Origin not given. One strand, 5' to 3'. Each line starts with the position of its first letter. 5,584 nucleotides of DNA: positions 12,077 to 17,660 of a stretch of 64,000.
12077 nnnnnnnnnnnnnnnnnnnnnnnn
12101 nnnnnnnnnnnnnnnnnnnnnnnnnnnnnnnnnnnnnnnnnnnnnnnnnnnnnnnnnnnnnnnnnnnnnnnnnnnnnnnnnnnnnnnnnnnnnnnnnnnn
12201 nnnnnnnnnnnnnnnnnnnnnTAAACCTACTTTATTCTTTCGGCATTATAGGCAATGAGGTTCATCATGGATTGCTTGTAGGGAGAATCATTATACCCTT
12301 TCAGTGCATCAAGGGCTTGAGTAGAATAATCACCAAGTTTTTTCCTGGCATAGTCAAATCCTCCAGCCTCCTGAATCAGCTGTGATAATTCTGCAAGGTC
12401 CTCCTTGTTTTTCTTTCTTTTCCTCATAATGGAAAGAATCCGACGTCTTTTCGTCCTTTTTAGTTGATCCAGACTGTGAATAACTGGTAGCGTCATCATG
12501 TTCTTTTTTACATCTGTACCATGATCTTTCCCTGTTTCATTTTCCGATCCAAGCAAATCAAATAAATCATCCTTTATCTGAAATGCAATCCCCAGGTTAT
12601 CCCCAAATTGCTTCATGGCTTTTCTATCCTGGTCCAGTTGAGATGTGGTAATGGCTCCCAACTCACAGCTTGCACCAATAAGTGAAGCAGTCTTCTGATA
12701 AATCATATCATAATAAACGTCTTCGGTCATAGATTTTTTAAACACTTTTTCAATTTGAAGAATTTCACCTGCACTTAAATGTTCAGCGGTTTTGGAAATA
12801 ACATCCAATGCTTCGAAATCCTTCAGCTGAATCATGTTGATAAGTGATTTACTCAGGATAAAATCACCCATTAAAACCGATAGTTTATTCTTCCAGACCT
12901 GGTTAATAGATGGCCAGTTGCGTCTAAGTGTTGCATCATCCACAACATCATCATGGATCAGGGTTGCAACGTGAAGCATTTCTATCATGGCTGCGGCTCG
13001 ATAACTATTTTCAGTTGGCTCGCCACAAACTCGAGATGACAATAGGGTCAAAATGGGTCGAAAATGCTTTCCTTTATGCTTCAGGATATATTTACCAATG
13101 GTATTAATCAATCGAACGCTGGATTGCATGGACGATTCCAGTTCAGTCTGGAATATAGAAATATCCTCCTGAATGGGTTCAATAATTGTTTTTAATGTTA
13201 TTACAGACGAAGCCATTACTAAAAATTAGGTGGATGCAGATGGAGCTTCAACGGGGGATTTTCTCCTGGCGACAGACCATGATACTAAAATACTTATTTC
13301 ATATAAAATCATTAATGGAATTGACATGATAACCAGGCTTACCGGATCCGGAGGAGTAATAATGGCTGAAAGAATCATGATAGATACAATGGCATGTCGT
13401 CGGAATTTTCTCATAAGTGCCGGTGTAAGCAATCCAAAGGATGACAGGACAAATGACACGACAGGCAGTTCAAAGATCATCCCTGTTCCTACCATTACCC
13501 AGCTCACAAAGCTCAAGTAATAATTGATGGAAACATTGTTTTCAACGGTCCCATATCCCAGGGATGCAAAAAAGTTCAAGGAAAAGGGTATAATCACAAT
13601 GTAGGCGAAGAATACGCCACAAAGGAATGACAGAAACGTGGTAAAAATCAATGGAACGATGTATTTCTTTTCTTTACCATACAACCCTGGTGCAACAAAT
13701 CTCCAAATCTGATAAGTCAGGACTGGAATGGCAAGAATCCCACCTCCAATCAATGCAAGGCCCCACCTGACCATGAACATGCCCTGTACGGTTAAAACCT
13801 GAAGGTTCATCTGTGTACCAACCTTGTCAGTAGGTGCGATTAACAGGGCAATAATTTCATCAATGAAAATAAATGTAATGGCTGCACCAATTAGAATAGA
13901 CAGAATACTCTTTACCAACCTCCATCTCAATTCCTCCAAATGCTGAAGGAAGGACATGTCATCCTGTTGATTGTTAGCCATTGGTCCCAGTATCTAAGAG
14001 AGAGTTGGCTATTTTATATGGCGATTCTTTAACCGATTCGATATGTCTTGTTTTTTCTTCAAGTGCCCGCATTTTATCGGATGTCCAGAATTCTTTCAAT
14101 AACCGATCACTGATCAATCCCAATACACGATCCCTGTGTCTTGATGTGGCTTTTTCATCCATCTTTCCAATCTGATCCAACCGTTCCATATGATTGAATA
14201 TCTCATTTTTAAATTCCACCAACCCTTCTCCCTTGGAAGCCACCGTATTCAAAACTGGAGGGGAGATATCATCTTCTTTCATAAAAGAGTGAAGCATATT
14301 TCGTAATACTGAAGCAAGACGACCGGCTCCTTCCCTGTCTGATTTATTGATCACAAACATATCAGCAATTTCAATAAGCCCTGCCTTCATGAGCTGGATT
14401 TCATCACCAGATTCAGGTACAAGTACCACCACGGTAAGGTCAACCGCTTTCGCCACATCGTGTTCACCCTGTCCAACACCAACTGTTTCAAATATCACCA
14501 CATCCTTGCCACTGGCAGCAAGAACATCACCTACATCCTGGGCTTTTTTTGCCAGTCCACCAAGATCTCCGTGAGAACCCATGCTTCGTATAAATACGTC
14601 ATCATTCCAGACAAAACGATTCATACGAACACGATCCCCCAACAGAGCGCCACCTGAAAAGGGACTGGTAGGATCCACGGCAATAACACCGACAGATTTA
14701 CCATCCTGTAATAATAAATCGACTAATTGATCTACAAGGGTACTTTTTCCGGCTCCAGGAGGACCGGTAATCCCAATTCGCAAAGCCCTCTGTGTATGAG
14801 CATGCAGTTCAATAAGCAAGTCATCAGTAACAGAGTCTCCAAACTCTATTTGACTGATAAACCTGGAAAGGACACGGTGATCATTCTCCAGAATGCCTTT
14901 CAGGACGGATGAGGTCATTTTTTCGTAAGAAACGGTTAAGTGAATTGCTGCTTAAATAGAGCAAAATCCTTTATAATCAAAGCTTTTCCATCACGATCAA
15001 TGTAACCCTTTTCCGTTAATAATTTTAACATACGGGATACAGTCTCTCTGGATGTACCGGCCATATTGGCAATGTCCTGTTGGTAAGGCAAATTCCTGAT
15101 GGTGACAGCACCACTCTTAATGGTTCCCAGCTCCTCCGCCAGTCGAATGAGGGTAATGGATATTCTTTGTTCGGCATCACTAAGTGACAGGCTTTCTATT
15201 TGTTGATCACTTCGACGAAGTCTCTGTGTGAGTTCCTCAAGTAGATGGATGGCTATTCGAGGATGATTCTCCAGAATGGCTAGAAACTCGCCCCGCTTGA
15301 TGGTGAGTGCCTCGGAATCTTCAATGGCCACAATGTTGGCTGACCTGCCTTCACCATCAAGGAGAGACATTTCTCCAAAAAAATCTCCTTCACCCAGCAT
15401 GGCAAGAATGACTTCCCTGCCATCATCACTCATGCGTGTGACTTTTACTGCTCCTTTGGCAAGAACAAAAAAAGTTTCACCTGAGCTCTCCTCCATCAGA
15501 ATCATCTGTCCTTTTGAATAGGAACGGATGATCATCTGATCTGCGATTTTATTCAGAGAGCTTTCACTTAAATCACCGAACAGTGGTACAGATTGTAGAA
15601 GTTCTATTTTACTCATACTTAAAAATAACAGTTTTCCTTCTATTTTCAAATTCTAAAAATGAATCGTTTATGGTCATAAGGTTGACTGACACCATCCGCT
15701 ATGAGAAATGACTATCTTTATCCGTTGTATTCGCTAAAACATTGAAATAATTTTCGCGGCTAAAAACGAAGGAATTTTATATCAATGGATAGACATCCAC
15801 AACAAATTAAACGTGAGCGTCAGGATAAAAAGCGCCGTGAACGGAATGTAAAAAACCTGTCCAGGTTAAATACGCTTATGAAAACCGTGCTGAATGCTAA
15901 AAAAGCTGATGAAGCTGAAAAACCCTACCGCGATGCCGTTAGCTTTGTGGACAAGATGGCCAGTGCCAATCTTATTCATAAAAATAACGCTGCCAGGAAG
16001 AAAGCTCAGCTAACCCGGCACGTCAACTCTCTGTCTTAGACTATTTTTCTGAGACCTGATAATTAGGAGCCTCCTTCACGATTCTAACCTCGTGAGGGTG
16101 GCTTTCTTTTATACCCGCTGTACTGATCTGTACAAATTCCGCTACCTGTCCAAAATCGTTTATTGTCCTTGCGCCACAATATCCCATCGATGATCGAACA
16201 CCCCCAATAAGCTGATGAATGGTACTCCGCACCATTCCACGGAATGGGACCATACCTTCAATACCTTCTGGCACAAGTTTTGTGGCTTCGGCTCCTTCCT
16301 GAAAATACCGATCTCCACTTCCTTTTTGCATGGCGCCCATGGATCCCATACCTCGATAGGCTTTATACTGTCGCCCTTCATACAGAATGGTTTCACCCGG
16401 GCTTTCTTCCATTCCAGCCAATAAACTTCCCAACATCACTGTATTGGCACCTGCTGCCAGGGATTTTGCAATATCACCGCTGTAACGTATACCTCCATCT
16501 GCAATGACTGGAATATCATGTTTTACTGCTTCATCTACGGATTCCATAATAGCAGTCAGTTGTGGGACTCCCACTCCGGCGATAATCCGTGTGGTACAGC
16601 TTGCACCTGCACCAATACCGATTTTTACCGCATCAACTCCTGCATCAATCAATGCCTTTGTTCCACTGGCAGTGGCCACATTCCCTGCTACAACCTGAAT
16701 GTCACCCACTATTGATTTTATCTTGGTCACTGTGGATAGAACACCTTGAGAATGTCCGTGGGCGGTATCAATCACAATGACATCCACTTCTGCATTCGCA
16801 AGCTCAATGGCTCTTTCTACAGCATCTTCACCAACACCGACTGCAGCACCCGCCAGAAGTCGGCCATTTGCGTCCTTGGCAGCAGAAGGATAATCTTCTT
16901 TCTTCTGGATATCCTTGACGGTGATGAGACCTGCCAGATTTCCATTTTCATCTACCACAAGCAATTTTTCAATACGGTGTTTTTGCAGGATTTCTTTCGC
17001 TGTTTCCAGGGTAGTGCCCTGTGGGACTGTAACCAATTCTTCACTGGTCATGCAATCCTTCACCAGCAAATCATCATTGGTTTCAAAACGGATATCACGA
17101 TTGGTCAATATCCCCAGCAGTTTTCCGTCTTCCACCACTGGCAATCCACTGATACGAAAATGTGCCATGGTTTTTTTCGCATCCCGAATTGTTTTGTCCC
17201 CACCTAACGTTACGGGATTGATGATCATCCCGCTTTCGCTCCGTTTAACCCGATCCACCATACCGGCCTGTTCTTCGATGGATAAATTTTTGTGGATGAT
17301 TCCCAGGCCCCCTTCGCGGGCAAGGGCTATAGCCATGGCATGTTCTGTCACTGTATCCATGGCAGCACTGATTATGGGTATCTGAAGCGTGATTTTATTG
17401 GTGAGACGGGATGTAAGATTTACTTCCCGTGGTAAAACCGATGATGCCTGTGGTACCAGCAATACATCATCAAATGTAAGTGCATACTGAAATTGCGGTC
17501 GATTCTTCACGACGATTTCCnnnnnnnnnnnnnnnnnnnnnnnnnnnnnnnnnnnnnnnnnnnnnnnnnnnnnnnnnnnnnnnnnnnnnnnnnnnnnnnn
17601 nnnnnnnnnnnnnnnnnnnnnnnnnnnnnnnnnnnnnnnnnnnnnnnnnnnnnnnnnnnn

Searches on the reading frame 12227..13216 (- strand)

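Call 60: search_protein_families(library=pfam, proteins=[window:12227-13216:-], max_evalue=0.0001)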
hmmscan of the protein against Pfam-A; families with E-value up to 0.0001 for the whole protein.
window:12227-13216:- (329 aa): 1 family
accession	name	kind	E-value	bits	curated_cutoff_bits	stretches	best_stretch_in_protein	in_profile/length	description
PF00348.22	polyprenyl_synt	-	8.4e-69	232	27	1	36-279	3-249/251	Polyprenyl synthetase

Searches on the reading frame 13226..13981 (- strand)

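Call 61: search_protein_families(library=pfam, proteins=[window:13226-13981:-], max_evalue=0.0001)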
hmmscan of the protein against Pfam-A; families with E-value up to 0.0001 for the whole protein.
window:13226-13981:- (251 aa): 1 family
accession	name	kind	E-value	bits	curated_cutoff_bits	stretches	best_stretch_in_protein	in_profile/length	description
PF00902.23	TatC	-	1.3e-64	218.3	25.1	1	13-222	1-208/208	Sec-independent protein translocase protein (TatC)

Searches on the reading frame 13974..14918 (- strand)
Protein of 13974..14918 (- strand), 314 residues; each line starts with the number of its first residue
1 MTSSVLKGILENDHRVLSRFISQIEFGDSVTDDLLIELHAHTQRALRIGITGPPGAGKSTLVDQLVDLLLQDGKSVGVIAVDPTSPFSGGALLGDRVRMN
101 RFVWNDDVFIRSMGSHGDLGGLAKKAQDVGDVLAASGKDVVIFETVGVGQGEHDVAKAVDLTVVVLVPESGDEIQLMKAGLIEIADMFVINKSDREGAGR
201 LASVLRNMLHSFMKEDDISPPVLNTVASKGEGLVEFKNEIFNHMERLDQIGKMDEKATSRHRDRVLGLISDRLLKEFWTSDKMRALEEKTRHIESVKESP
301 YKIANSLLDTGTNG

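Call 60: search_protein_families(library=pfam, proteins=[window:13974-14918:-], max_evalue=0.0001)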
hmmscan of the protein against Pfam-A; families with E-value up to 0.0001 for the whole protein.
window:13974-14918:- (314 aa): 8 families
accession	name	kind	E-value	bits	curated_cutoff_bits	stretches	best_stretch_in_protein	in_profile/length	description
PF03308.22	MeaB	-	4e-81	272.4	23.1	1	30-280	18-271/273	Methylmalonyl Co-A mutase-associated GTPase MeaB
PF02492.25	cobW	-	6.6e-08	32.8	20.7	0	48-80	3-34/180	CobW/HypB/UreG, nucleotide-binding domain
PF00009.33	GTP_EFTU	-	1.2e-05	25.4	26.5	0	44-71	2-29/188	Elongation factor Tu GTP binding domain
PF03029.23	ATP_bind_1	-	1.8e-05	25.1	27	0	50-85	1-36/240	Conserved hypothetical ATP binding protein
PF03266.21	NTPase_1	-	1.9e-05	25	23.9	1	47-77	1-31/168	NTPase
PF01656.29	CbiA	-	7.4e-05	23.2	25.4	0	55-250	9-109/125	CobQ/CobB/MinD/ParA nucleotide binding domain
PF13555.12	AAA_29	-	7.4e-05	22.9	27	0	48-72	25-49/61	P-loop containing region of AAA domain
PF13401.12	AAA_22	-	9.5e-05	23.2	27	0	49-92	9-50/130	AAA domain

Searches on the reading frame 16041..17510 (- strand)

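Call 61: search_protein_families(library=pfam, proteins=[window:16041-17510:-], max_evalue=0.0001)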
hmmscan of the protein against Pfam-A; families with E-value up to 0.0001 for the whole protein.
window:16041-17510:- (489 aa): 5 families
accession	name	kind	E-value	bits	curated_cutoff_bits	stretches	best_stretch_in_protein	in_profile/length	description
PF00478.31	IMPDH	-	1.9e-158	527.4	25.6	1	10-473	1-345/345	IMP dehydrogenase / GMP reductase domain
PF00571.33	CBS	-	6.3e-26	90.9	24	2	150-203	1-53/57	CBS domain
PF03060.21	NMO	-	2.4e-12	47.4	28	1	260-373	125-234/331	Nitronate monooxygenase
PF01070.24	FMN_dh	-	6e-07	29.2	24.9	1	271-362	219-303/350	FMN-dependent dehydrogenase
PF00977.27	His_biosynth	-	9.3e-05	22.4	23.6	0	321-363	64-104/228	Histidine biosynthesis protein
